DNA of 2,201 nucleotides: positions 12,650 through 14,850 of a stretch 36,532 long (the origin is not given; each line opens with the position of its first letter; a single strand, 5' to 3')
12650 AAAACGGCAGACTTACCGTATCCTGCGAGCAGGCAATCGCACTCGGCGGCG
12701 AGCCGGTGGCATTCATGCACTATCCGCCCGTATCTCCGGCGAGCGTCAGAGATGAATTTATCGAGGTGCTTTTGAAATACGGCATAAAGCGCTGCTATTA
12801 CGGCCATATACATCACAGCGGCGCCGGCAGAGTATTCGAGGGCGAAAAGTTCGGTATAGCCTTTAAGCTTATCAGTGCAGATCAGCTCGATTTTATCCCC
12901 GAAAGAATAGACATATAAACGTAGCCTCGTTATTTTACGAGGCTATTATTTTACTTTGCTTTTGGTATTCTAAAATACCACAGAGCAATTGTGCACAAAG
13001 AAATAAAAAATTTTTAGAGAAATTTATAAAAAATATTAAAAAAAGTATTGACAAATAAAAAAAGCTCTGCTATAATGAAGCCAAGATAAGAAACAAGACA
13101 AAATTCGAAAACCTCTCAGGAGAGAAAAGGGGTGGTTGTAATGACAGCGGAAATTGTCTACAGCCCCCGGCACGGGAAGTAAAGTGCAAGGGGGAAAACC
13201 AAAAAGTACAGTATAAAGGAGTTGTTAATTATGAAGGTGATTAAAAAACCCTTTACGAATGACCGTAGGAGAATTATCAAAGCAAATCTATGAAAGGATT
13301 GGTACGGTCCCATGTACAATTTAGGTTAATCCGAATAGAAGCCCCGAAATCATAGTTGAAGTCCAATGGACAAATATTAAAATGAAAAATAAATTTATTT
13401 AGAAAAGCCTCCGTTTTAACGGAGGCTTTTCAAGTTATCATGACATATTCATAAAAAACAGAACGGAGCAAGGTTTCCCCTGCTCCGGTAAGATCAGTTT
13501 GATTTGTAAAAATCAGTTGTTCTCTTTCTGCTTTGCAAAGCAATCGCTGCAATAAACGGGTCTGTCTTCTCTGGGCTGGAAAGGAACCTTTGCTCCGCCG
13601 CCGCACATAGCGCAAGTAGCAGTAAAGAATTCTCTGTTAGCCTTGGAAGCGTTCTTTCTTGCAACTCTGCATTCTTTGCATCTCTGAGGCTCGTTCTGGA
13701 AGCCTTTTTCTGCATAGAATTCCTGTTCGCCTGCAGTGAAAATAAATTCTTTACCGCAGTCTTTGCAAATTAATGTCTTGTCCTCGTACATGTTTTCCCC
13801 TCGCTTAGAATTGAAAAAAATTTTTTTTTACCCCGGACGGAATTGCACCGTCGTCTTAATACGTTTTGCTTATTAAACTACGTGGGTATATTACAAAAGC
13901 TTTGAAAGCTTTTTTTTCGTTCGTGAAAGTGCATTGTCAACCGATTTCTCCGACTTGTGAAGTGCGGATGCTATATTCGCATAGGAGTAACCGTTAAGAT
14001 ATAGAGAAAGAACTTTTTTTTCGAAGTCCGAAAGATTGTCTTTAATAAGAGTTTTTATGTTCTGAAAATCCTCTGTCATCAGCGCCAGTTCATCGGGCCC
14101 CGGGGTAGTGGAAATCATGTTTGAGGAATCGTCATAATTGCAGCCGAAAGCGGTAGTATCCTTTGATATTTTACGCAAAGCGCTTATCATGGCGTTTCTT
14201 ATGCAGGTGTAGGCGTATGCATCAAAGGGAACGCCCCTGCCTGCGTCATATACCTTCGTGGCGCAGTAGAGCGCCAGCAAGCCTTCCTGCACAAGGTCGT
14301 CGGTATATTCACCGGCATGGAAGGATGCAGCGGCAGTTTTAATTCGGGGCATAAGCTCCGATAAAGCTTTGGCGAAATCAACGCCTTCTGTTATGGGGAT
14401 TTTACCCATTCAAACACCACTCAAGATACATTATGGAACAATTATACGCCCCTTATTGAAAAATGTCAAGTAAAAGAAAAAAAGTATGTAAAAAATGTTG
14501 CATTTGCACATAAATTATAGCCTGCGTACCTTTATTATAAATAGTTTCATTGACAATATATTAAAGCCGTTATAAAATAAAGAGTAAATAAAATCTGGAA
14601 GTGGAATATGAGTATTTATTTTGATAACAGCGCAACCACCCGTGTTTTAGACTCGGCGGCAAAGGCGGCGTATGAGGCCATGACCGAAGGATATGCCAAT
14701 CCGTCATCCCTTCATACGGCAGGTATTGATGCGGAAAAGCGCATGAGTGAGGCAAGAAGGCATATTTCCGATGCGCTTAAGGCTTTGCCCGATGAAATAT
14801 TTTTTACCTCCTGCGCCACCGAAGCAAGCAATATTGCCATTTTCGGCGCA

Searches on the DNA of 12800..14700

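Call 67: search_rna_families(source=window, start=12800, end=14700, threshold=gathering)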
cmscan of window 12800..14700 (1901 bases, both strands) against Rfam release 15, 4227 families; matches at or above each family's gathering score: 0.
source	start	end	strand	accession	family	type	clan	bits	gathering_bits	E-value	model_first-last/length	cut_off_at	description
